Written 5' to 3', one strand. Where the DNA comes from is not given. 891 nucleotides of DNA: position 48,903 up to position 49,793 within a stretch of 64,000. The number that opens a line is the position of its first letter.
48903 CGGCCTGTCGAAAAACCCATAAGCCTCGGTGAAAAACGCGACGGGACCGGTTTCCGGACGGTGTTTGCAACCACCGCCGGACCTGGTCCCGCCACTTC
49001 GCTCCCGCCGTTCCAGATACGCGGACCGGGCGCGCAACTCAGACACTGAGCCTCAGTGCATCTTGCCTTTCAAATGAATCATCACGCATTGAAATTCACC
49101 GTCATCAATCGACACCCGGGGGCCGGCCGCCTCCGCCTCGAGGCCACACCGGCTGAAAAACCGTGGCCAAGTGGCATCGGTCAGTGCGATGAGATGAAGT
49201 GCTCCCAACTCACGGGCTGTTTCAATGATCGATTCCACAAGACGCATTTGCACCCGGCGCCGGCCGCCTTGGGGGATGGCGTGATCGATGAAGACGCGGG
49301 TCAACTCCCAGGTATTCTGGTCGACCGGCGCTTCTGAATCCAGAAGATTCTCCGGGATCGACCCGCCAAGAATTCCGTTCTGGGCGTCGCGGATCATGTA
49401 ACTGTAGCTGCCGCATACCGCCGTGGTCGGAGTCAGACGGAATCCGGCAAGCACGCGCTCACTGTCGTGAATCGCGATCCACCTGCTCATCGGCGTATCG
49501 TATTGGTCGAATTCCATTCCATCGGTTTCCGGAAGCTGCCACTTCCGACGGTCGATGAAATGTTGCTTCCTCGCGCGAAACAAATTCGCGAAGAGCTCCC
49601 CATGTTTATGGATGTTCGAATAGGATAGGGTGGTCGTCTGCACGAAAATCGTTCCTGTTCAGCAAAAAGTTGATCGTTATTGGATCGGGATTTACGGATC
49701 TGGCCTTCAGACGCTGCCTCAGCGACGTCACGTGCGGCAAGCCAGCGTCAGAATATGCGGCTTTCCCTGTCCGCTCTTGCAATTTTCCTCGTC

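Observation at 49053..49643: Orphan LuxI-type AHL synthase embedded in a phage-like accessory array, with no LuxR nearby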

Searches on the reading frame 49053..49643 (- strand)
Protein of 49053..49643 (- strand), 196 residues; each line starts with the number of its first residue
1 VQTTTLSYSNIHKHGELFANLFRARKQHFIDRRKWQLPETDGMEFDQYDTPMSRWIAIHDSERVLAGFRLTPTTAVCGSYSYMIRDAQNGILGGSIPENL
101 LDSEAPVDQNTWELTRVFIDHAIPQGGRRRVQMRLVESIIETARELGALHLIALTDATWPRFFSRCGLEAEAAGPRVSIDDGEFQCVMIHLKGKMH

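Call 3: search_protein_families(library=pfam, proteins=[window:49053-49643:-], max_evalue=1)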
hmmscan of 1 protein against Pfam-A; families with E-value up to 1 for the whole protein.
window:49053-49643:- (196 aa): 4 families
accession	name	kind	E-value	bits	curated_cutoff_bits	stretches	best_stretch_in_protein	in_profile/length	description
PF00765.23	Autoind_synth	-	1.6e-15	57.6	24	1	15-176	8-160/183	Autoinducer synthase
PF13444.12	Acetyltransf_5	-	0.0072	17.4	22.4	1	25-122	2-90/102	Acetyltransferase (GNAT) domain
PF18963.5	DUF5703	-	0.15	12.1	33.2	1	110-134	29-49/51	Family of unknown function (DUF5703)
PF01972.22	SDH_protease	-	0.32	10.4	31.3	1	50-73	67-90/286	ClpP-like SDH-type serine proteinase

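Call 4: search_protein_families(library=ncbifam, proteins=[window:49053-49643:-], max_evalue=1)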
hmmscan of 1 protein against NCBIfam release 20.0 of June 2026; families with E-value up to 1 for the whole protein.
window:49053-49643:- (196 aa): 8 families
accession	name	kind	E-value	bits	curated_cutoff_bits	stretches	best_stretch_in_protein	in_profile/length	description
NF052393.1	AHserLSynTraI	equivalog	1.4e-08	34.2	250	1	1-179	1-171/212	acyl-homoserine-lactone synthase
NF010408.0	PRK13834.1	subfamily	9.7e-08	31.8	292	1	1-76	1-77/207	acyl-homoserine-lactone synthase TraI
TIGR03694.1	exosort_acyl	subfamily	0.00011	21.7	111.95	1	131-178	156-203/241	PEP-CTERM/exosortase system-associated acyltransferase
TIGR02081.1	metW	equivalog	0.024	14.2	189.5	1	33-67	123-157/194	methionine biosynthesis protein MetW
NF005840.0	PRK07757.1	equivalog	0.056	13.3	154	1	128-169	80-119/153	N-acetyltransferase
NF005921.0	PRK07922.1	equivalog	0.16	11.6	180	1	128-169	85-124/170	amino-acid N-acetyltransferase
NF047768.1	Clp_like_SDH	equivalog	0.18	11.3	250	1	50-73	54-77/260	SDH family Clp fold serine proteinase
NF040501.1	resist_ArsN2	equivalog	0.19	11.3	125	1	130-169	64-102/133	arsenic resistance N-acetyltransferase ArsN2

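Call 14: find_homologous_proteins(query=window:49053-49643:-, max_evalue=0.001)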
Query window:49053-49643:- (196 aa): 2344 proteins with E <= 0.001 among 2458 candidates; the best 120 are listed.
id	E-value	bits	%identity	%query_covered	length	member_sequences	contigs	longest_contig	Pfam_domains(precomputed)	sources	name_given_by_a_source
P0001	4.1e-130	449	100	100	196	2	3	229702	PF00765.24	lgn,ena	-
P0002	8.5e-89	315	69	100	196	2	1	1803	PF00765.24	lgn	-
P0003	2.2e-88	313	68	100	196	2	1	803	PF00765.24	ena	-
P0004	3.2e-88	313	70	100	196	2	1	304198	PF00765.24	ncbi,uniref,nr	ncbi:N-acyl-L-homoserine lactone synthetase [Paracoccus sp. Z330]|uniref:acyl-homoserine-lactone syn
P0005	1.6e-87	310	69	100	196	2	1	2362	PF00765.24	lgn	-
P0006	3.0e-87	310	69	100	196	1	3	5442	PF00765.24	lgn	-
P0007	3.0e-87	310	69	100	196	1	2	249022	PF00765.24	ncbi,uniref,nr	ncbi:acyl-homoserine-lactone synthase [Paracoccus siganidrum]|uniref:acyl-homoserine-lactone synthas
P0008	1.5e-86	307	68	100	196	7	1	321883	PF00765.24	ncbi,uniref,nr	ncbi:N-acyl-L-homoserine lactone synthetase [Paracoccus sp. 11-3]|uniref:acyl-homoserine-lactone syn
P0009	1.5e-86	307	70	100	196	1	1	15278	PF00765.24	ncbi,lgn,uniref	ncbi:acyl-homoserine-lactone synthase [Paracoccus sp. (in: a-proteobacteria)]|uniref:acyl-homoserine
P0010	3.7e-86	306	68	100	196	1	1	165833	PF00765.24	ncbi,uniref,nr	ncbi:acyl-homoserine-lactone synthase [Paracoccus sp. (in: a-proteobacteria)]|uniref:acyl-homoserine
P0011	3.9e-86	306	68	100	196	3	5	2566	PF00765.24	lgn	-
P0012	3.9e-86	306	68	100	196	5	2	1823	PF00765.24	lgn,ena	-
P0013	7.3e-86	305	69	100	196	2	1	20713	PF00765.24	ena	-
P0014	9.7e-86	305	69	100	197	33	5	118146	PF00765.24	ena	-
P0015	1.4e-85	304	69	100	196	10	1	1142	PF00765.24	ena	-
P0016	3.8e-85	303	68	100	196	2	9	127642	PF00765.24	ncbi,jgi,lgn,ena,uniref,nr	ncbi:acyl-homoserine-lactone synthase [Paracoccus tibetensis]|jgi:acyl homoserine lactone synthase|u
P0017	5.0e-85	302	68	100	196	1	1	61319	PF00765.24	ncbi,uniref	ncbi:acyl-homoserine-lactone synthase [Paracoccus pacificus]|uniref:acyl-homoserine-lactone synthase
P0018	5.2e-85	302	67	100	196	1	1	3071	PF00765.24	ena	-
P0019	5.3e-85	302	68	100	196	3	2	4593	PF00765.24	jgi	-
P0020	6.9e-85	302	67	100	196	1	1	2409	PF00765.24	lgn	-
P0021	7.1e-85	302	68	100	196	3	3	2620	PF00765.24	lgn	-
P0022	1.3e-84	301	67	100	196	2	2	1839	PF00765.24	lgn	-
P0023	1.4e-84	301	68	100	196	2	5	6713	PF00765.24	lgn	-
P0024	1.8e-84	300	68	100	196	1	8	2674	PF00765.24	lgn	-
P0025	1.8e-84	300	68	100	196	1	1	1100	PF00765.24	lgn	-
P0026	1.8e-84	300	68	100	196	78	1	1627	PF00765.24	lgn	-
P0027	2.5e-84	300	67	100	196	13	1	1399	PF00765.24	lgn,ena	-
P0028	2.5e-84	300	67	100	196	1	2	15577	PF00765.24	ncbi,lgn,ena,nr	ncbi:MAG TPA: acyl-homoserine-lactone synthase [Paracoccus sp. (in: a-proteobacteria)]|nr:acyl-homos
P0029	2.6e-84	300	68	100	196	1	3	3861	PF00765.24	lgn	-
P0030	2.6e-84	300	67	100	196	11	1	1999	PF00765.24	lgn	-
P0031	3.5e-84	299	68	100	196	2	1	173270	PF00765.24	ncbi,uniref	ncbi:acyl-homoserine-lactone synthase [Rhodobacter lacus]|uniref:acyl-homoserine-lactone synthase n=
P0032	3.6e-84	299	68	100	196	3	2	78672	PF00765.24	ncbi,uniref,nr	ncbi:acyl-homoserine-lactone synthase [Paracoccus sp. 1_MG-2023]|uniref:acyl-homoserine-lactone synt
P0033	4.8e-84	299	68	100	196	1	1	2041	PF00765.24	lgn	-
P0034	6.6e-84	299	66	100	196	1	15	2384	PF00765.24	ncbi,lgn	-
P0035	6.8e-84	299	68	100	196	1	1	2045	PF00765.24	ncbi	ncbi:MAG: acyl-homoserine-lactone synthase [Paracoccaceae bacterium]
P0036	6.9e-84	299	68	100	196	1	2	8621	PF00765.24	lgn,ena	-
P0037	7.0e-84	299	68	100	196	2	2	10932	PF00765.24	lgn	-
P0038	9.1e-84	298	67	100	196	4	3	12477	PF00765.24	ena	-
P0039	9.2e-84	298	67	100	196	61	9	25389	PF00765.24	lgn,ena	-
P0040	9.5e-84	298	66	100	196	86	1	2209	PF00765.24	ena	-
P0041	9.6e-84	298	67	100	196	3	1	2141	PF00765.24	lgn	-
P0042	1.2e-83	298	66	100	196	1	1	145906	PF00765.24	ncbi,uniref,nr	ncbi:acyl-homoserine-lactone synthase [Paracoccus luteus]|uniref:acyl-homoserine-lactone synthase n=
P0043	1.2e-83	298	65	100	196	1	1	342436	PF00765.24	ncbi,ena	-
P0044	1.3e-83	298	65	100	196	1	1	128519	PF00765.24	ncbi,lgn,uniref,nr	ncbi:MAG: acyl-homoserine-lactone synthase [Paracoccus sp. (in: a-proteobacteria)]|uniref:acyl-homos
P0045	1.3e-83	298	66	100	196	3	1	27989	PF00765.24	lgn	-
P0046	1.7e-83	297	67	100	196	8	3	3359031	PF00765.24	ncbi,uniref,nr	ncbi:acyl-homoserine-lactone synthase [Paracoccus rhizosphaerae]|uniref:acyl-homoserine-lactone synt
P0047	1.9e-83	297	68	100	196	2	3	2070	PF00765.24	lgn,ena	-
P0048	2.5e-83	297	65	100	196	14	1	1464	PF00765.24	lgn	-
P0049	2.6e-83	297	67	100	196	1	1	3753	PF00765.24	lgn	-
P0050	3.3e-83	296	65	100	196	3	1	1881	PF00765.24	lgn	-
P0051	6.6e-83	295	68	100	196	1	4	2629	PF00765.24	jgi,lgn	-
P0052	6.7e-83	295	65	100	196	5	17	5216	PF00765.24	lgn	-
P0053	8.6e-83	295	65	100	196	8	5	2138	PF00765.24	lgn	-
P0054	9.0e-83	295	66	100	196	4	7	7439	PF00765.24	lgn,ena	-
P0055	1.2e-82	295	66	100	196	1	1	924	PF00765.24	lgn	-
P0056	1.3e-82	294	67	100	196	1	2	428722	PF00765.24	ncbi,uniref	ncbi:acyl-homoserine-lactone synthase [Paracoccus sp. p4-l81]|uniref:acyl-homoserine-lactone synthas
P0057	1.3e-82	294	67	100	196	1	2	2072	PF00765.24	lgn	-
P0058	1.6e-82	294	66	100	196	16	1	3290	PF00765.24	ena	-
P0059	1.7e-82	294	67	100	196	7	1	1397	PF00765.24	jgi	jgi:N-acyl-L-homoserine lactone synthetase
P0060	2.3e-82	294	63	100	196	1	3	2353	PF00765.24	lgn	-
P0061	2.3e-82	294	66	100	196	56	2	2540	PF00765.24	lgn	-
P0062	3.4e-82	293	66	100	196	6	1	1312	PF00765.24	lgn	-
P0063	3.4e-82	293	66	100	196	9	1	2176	PF00765.24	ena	-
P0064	4.6e-82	293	67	100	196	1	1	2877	PF00765.24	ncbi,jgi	-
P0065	5.0e-82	292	65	100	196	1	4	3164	PF00765.24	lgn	-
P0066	6.3e-82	292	65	100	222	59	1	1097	PF00765.24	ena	-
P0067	6.4e-82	292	67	100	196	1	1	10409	PF00765.24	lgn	-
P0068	8.8e-82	292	67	100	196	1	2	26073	PF00765.24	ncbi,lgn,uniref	ncbi:4-coumaroyl-homoserine lactone synthase [bioreactor metagenome]|uniref:acyl-homoserine-lactone 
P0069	8.8e-82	292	67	100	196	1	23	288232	PF00765.24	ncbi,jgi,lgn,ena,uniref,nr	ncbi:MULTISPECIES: acyl-homoserine-lactone synthase [Paenirhodobacter]|uniref:acyl-homoserine-lacton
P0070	8.8e-82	292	66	100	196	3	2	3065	PF00765.24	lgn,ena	-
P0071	1.2e-81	291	67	100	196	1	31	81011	PF00765.24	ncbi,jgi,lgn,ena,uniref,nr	ncbi:N-acyl-L-homoserine lactone synthetase [Rhodobacter sp. 140A]|jgi:N-acyl-L-homoserine lactone s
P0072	1.3e-81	291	64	100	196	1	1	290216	PF00765.24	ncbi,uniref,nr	ncbi:acyl-homoserine-lactone synthase [Paracoccus aestuariivivens]|uniref:acyl-homoserine-lactone sy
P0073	1.9e-81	291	64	100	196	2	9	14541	PF00765.24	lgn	-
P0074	3.1e-81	290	65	100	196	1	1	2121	PF00765.24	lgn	-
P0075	3.2e-81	290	65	100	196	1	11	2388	PF00765.24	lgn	-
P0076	5.8e-81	289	64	100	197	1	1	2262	PF00765.24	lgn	-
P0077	5.9e-81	289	67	100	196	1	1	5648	PF00765.24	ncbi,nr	ncbi:MAG: acyl-homoserine-lactone synthase [Paracoccus sp. (in: a-proteobacteria)]|nr:acyl-homoserin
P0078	5.9e-81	289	65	100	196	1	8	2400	PF00765.24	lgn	-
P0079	6.0e-81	289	66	100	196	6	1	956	PF00765.24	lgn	-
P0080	8.4e-81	288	65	100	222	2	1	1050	PF00765.24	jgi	-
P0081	1.1e-80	288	65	100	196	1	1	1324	PF00765.24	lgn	-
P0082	1.1e-80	288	66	100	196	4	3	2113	PF00765.24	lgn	-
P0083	1.2e-80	288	67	100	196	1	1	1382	PF00765.24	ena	-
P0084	1.2e-80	288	64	100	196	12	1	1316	PF00765.24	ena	-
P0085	1.9e-80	287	64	100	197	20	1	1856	PF00765.24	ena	-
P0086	1.9e-80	287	64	100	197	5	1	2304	PF00765.24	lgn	-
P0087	2.0e-80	287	64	100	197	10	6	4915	PF00765.24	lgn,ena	-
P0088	2.2e-80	287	64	100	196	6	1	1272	PF00765.24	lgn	-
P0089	2.2e-80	287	64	100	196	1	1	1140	PF00765.24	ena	-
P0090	3.5e-80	286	65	100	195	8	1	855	PF00765.24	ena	-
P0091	4.3e-80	286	64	100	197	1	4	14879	PF00765.24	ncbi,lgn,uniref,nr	ncbi:acyl-homoserine-lactone synthase [Paracoccus sp. (in: a-proteobacteria)]|uniref:acyl-homoserine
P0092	5.6e-80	286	65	100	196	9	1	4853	PF00765.24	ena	-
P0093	6.1e-80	286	65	100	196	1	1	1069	PF00765.24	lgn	-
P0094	7.8e-80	285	64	100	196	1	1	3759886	PF00765.24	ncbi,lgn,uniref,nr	ncbi:acyl-homoserine-lactone synthase [Paracoccus tegillarcae]|uniref:acyl-homoserine-lactone syntha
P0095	1.0e-79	285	62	100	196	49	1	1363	PF00765.24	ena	-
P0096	1.6e-79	284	63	100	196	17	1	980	PF00765.24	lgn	-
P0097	1.6e-79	284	63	100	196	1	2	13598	PF00765.24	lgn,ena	-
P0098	1.7e-79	284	66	100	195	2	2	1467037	PF00765.24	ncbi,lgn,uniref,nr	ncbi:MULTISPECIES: acyl-homoserine-lactone synthase [Halocynthiibacter]|uniref:acyl-homoserine-lacto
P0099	1.9e-79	284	65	100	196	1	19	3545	PF00765.24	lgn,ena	-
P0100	2.0e-79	284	65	100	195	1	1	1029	PF00765.24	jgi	-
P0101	2.1e-79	284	63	100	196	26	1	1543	PF00765.24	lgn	-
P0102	3.0e-79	283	63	100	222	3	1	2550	PF00765.24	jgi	jgi:N-acyl-L-homoserine lactone synthetase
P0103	3.4e-79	283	65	100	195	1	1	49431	PF00765.24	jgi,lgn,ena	-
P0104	3.9e-79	283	63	100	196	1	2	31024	PF00765.24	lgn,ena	-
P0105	4.0e-79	283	64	100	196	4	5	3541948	PF00765.24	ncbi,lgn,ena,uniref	ncbi:acyl-homoserine-lactone synthase [Paracoccus cavernae]|uniref:acyl-homoserine-lactone synthase 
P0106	4.1e-79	283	63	100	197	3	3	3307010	PF00765.24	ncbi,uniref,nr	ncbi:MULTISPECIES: acyl-homoserine-lactone synthase [unclassified Paracoccus (in: a-proteobacteria)]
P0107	5.0e-79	283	65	100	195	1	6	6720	PF00765.24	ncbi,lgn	-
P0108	5.6e-79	283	64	100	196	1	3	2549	PF00765.24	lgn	-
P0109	7.2e-79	282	64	100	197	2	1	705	PF00765.24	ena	-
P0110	7.3e-79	282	64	100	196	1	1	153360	PF00765.24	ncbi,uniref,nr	ncbi:acyl-homoserine-lactone synthase [Paracoccus ravus]|uniref:acyl-homoserine-lactone synthase n=1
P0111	8.2e-79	282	65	100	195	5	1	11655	PF00765.24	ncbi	-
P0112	8.8e-79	282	65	100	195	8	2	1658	PF00765.24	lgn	-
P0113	1.0e-78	282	64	100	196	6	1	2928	PF00765.24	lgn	-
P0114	1.1e-78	282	63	100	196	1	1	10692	PF00765.24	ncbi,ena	-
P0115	1.7e-78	281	65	100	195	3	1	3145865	PF00765.24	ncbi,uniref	ncbi:acyl-homoserine-lactone synthase [Falsihalocynthiibacter sp. SS001]|uniref:acyl-homoserine-lact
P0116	1.8e-78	281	64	100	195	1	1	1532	PF00765.24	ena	-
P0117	2.0e-78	281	63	100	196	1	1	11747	PF00765.24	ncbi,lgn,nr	ncbi:MAG: acyl-homoserine-lactone synthase [Paracoccus sp. (in: a-proteobacteria)]|nr:acyl-homoserin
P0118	2.0e-78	281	63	100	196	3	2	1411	PF00765.24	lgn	-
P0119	2.1e-78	281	61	100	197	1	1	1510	PF00765.24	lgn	-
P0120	3.2e-78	280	64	100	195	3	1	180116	PF00765.24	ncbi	-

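Call 15: search_solved_structures(query=window:49053-49643:-, max_evalue=1, show_alignments=3)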
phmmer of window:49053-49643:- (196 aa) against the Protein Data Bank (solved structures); distinct sequences matched with E-value up to 1: 8.
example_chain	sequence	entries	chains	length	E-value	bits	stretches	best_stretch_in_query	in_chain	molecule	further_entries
3p2f_A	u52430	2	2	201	1.1e-11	48.2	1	17-182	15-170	AHL synthase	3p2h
5w8a_A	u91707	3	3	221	1.5e-07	34.7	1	6-167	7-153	Autoinducer synthase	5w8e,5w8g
5w8c_A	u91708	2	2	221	1.6e-07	34.6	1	6-167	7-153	Autoinducer synthase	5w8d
1ro5_A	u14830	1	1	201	3.9e-07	33.3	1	17-192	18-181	Autoinducer synthesis protein lasI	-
6wn0_A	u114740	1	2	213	6.6e-07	32.6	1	10-75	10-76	4-coumaroyl-homoserine lactone synthase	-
6wns_A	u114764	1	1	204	6.1e-05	26.2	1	9-190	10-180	Acyl-homoserine-lactone synthase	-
1k4j_A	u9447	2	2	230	0.0033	20.5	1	19-59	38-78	acyl-homoserinelactone synthase EsaI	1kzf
5xxu_H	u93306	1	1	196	0.7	12.9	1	104-185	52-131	Ribosomal protein eS7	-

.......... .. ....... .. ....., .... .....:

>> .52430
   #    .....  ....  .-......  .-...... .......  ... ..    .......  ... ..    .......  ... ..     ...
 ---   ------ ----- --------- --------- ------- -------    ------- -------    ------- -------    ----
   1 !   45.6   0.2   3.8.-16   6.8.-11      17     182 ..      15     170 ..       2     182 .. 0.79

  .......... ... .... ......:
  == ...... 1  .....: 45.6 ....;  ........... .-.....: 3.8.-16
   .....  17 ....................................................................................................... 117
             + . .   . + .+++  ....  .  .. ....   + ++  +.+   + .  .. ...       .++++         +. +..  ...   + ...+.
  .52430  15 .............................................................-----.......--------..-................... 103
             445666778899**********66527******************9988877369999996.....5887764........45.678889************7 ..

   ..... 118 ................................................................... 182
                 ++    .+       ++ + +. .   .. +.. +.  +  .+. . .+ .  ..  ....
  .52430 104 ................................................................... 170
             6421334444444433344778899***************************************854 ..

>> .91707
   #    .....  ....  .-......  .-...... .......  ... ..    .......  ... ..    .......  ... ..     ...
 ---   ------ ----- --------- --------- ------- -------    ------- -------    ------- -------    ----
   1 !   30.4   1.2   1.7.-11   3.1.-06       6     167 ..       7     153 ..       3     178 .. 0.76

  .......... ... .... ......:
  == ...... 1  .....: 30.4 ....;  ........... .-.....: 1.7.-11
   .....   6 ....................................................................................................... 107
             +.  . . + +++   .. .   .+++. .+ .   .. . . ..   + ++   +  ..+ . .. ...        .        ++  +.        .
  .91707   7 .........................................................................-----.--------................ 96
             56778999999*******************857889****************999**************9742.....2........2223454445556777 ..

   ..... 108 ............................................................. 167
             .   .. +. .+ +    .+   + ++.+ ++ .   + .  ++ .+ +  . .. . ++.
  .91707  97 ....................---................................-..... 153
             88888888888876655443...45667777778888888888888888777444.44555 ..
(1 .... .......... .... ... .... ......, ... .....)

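Call 16: find_encoding_contigs(protein=P0001, flank=10000, max_places=6)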
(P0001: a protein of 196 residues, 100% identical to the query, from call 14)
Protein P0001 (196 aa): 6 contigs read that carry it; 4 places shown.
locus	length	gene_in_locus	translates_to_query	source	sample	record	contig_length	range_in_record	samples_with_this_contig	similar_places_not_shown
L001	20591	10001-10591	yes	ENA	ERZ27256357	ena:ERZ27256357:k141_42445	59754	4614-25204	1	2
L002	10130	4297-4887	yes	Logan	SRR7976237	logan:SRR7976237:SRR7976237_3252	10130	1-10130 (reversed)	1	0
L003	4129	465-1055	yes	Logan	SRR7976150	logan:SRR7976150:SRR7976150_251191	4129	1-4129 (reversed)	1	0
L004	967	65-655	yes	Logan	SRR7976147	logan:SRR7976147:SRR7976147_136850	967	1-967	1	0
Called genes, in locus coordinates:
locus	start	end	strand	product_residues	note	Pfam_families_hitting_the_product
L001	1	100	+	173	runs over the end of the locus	-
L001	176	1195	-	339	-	-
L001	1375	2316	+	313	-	PF01145:Band_7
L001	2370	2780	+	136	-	-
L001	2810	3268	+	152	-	-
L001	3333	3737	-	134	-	-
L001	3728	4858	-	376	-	-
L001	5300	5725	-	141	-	-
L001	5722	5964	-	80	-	-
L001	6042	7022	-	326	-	PF01145:Band_7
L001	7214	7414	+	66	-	-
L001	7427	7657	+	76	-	-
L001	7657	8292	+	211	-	-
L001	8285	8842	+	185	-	-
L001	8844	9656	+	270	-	-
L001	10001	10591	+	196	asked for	PF00765:Autoind_synth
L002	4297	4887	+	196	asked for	PF00765:Autoind_synth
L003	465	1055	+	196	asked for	PF00765:Autoind_synth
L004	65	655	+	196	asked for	PF00765:Autoind_synth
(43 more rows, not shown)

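Call 17: find_encoding_contigs(protein=P0007, flank=6000, max_places=3)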
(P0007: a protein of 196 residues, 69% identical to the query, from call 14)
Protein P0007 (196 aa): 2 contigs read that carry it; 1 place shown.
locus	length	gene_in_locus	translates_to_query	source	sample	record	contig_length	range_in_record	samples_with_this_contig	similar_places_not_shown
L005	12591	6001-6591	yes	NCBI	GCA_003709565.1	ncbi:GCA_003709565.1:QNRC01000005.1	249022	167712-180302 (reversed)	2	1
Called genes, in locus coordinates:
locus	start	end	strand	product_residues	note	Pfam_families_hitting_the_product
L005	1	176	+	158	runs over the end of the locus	PF00828:Ribosomal_L27A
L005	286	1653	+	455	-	PF00344:SecY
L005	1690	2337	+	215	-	PF00406:ADK, PF13238:AAA_18 (weak), PF13671:AAA_33, PF13207:AAA_17, PF05191:ADK_lid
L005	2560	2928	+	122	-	PF00416:Ribosomal_S13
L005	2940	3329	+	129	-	PF00411:Ribosomal_S11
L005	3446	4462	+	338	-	PF01193:RNA_pol_L, PF01000:RNA_pol_A_bac, PF03118:RNA_pol_A_CTD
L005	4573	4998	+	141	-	PF01196:Ribosomal_L17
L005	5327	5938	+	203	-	PF03472:Autoind_bind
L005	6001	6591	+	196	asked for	PF00765:Autoind_synth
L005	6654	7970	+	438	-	PF05496:RuvB_N, PF13191:AAA_16 (faint), PF13401:AAA_22 (faint), PF00004:AAA, PF07728:AAA_5 (weak), PF13173:AAA_14 (weak), PF16193:AAA_assoc_2, PF12002:MgsA_C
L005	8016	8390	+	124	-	PF02537:CRCB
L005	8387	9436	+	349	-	PF01479:S4 (weak), PF00849:PseudoU_synth_2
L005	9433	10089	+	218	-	PF00702:Hydrolase, PF12710:HAD, PF13419:HAD_2, PF13242:Hydrolase_like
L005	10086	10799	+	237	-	PF07542:ATP12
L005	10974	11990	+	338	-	PF00497:SBP_bac_3, PF09084:NMT1 (faint)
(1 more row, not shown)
